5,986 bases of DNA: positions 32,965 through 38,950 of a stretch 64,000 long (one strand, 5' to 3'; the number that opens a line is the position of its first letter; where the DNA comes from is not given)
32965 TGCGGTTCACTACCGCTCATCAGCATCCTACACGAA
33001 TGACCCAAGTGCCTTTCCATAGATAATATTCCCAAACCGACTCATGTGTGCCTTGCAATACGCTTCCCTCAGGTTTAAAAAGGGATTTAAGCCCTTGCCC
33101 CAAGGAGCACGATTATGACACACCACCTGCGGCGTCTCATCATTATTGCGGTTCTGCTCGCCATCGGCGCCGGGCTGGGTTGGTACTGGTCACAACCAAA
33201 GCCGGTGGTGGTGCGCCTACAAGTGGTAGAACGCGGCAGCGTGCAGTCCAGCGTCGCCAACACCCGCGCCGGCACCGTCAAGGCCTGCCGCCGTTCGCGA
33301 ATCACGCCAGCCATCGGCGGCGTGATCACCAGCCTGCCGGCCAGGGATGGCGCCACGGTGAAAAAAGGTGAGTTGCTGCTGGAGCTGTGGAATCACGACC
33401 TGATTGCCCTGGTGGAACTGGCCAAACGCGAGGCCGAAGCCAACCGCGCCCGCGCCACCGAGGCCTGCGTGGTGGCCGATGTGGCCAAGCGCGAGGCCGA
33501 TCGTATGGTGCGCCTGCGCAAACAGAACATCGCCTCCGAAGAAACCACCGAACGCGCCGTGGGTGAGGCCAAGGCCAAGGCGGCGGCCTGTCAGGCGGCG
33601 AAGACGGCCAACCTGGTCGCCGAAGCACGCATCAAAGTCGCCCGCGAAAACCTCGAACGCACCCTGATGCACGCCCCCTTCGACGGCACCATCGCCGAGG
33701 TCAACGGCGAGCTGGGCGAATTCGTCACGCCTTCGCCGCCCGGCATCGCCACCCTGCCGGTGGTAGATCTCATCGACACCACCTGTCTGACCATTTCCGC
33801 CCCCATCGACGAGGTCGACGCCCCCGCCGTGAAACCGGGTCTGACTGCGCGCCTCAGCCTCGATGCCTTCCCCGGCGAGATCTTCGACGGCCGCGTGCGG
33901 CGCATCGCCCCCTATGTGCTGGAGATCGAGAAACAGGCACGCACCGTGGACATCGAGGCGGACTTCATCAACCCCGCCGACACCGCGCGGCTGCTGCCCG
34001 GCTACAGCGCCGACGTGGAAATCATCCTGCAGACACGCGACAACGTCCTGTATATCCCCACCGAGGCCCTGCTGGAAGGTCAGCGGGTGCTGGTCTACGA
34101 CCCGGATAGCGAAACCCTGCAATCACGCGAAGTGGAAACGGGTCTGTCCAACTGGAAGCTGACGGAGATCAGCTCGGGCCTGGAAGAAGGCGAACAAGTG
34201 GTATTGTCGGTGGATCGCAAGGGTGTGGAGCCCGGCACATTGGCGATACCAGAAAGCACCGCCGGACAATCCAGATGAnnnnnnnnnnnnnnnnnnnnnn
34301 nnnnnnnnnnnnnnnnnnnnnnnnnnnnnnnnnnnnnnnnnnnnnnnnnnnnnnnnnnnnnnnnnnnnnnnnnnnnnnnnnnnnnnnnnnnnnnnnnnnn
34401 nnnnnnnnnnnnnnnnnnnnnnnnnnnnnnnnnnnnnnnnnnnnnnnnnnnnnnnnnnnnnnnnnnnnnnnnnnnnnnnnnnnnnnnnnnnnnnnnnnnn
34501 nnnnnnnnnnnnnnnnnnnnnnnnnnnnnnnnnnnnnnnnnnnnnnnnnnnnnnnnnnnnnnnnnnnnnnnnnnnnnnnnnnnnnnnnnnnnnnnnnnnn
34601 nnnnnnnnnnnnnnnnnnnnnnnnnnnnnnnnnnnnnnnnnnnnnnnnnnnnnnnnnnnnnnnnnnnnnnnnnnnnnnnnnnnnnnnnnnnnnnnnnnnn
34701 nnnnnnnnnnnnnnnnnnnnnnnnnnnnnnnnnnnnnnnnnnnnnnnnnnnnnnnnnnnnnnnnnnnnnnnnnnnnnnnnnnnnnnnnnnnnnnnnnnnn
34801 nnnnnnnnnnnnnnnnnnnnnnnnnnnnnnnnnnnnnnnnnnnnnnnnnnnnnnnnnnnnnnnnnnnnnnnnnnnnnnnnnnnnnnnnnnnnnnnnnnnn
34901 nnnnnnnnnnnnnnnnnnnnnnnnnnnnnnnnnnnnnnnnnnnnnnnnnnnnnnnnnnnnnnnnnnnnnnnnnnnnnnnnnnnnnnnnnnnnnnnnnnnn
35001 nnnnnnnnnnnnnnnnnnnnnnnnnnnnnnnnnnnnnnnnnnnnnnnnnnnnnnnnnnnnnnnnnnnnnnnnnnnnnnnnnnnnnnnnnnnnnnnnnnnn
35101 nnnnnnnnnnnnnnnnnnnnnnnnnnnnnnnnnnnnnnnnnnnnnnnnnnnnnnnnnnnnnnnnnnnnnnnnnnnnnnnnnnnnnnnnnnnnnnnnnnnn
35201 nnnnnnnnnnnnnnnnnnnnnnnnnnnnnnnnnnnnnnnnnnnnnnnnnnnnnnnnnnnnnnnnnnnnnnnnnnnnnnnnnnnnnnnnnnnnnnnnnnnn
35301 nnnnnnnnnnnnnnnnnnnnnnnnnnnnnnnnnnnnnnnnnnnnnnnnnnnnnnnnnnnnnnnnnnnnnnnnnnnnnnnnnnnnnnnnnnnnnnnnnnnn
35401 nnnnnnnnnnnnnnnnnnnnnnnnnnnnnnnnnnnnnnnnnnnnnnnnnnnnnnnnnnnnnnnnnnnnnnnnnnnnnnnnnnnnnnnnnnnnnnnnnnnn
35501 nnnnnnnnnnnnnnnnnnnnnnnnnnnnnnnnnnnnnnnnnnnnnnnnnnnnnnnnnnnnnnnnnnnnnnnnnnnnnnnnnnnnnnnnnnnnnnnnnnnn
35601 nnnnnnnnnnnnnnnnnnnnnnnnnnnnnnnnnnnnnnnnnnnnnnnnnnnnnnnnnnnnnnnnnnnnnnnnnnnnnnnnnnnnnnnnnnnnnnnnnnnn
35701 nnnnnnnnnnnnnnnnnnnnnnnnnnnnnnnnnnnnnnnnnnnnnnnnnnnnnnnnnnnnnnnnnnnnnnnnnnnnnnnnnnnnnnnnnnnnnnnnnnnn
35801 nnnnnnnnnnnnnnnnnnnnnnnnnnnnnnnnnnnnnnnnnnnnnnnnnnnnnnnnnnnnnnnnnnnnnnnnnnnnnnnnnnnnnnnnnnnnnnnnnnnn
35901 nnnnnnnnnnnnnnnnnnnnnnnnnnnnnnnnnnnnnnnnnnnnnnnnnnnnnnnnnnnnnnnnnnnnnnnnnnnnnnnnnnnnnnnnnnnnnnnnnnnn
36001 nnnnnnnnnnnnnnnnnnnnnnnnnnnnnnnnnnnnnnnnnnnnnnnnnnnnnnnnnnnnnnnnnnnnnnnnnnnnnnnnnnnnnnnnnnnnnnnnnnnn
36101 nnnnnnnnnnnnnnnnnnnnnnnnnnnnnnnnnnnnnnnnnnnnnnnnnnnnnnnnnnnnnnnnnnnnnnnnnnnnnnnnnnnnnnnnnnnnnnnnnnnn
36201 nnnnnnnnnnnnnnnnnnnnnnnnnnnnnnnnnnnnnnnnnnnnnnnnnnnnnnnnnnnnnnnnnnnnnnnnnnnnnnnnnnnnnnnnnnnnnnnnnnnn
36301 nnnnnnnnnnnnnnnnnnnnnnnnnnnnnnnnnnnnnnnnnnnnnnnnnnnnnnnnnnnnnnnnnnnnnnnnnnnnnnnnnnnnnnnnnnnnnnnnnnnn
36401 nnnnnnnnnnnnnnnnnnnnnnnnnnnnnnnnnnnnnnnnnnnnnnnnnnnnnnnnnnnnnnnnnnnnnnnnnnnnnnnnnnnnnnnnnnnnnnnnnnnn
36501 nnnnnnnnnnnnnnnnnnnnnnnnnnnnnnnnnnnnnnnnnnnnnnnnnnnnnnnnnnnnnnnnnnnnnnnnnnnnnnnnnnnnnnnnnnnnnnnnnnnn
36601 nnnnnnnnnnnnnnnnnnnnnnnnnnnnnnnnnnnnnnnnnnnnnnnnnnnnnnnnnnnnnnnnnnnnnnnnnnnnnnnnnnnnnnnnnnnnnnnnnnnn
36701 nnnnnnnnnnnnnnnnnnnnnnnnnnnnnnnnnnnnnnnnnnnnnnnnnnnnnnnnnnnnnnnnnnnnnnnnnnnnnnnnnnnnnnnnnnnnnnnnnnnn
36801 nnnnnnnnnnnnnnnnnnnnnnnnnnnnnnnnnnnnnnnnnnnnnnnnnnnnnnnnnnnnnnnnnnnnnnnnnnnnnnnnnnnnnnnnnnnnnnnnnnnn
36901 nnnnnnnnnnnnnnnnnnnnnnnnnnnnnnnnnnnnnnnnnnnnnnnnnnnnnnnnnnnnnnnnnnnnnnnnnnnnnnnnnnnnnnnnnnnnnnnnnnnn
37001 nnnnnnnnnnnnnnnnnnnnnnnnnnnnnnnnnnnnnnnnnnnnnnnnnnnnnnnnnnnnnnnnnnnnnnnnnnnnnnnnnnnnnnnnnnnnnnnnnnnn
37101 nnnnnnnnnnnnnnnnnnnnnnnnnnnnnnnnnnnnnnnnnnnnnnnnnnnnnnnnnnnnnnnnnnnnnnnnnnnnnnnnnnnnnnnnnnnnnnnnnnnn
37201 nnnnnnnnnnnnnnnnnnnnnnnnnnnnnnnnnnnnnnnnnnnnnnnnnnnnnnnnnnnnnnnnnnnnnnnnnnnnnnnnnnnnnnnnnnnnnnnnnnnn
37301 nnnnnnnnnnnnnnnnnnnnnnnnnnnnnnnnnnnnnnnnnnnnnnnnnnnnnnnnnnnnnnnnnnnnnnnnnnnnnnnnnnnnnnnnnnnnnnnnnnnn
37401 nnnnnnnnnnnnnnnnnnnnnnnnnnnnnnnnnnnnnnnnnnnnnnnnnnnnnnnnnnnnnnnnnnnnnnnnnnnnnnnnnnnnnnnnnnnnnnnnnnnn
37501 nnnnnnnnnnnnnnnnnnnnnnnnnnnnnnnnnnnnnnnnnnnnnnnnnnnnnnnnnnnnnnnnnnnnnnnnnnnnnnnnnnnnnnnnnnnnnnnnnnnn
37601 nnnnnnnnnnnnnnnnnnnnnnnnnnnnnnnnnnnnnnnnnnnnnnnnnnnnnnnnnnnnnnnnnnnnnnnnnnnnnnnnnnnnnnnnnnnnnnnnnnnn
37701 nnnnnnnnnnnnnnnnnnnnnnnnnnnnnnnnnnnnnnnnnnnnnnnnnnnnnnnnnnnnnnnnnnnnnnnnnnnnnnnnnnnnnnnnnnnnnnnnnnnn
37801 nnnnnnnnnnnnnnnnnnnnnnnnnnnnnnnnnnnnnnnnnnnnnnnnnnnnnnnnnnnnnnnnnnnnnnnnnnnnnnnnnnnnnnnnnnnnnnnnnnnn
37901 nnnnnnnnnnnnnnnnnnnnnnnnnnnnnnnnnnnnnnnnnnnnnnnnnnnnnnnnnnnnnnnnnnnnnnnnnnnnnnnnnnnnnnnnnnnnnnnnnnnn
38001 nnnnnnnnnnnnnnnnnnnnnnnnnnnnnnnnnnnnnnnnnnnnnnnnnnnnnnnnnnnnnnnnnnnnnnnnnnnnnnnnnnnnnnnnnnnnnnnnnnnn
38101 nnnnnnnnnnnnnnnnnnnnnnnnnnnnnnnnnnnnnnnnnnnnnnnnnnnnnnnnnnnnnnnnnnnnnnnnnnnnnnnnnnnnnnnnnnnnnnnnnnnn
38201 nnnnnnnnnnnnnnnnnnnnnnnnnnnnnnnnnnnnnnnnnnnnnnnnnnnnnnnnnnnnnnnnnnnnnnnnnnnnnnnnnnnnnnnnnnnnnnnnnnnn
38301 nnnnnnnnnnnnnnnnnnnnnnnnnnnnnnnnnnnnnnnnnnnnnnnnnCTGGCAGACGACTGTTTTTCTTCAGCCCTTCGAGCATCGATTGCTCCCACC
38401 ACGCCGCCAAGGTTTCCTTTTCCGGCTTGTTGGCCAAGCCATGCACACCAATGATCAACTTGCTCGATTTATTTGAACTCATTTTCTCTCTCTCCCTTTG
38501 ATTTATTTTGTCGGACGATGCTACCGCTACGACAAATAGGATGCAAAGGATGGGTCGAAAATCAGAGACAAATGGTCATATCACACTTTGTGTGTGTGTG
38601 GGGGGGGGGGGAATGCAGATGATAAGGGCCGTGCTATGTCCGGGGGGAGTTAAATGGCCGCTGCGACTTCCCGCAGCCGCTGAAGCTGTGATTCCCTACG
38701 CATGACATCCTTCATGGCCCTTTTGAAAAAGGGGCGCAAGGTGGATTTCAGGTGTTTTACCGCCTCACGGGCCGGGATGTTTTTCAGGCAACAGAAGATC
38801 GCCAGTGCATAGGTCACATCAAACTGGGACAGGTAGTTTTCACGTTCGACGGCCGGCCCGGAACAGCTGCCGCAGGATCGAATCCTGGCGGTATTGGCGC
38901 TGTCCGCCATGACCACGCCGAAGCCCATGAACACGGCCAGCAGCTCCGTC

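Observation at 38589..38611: (GT)n-G12 simple-sequence tract in the promoter of a horizontally acquired lipase-like hydrolase: candidate phase-variation switch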

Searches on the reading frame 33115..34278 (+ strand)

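Call 50: search_protein_families(library=pfam, proteins=[window:33115-34278:+], max_evalue=0.001)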
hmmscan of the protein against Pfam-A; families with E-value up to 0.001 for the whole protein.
window:33115-34278:+ (387 aa): 3 families
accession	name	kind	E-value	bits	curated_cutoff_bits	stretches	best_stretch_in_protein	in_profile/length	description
PF16576.10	HlyD_D23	-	3.2e-16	59.7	30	1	59-289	18-206/214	Barrel-sandwich domain of CusB or HlyD membrane-fusion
PF13437.12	HlyD_3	-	3.3e-14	54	22.2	1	186-296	3-106/106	HlyD family secretion protein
PF13533.13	Biotin_lipoyl_2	-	4.9e-06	26.7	29.8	1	62-91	2-31/32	Biotin-lipoyl like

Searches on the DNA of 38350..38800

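Call 33: search_rna_families(source=window, start=38350, end=38800, threshold=evalue, max_evalue=10)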
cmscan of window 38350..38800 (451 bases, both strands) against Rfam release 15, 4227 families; matches with E-value up to 10: 3.
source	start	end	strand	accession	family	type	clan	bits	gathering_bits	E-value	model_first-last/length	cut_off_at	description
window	38497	38558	+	RF03915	MIR5286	Gene; miRNA;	-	13.4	93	9.6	1-78/78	no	MIR5286 microRNA precursor family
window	38448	38516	+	RF01576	DdR8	Gene; snRNA; snoRNA; CD-box;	-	13.3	80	8.6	1-88/88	no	D. discoideum snoRNA DdR8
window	38470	38524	+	RF02125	JPX_2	Gene; lncRNA;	-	12.1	48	7.8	1-69/69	no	JPX transcript, XIST activator conserved region 2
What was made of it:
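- Tried and rejected: Rfam gave only noise (E > 7; call 33).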
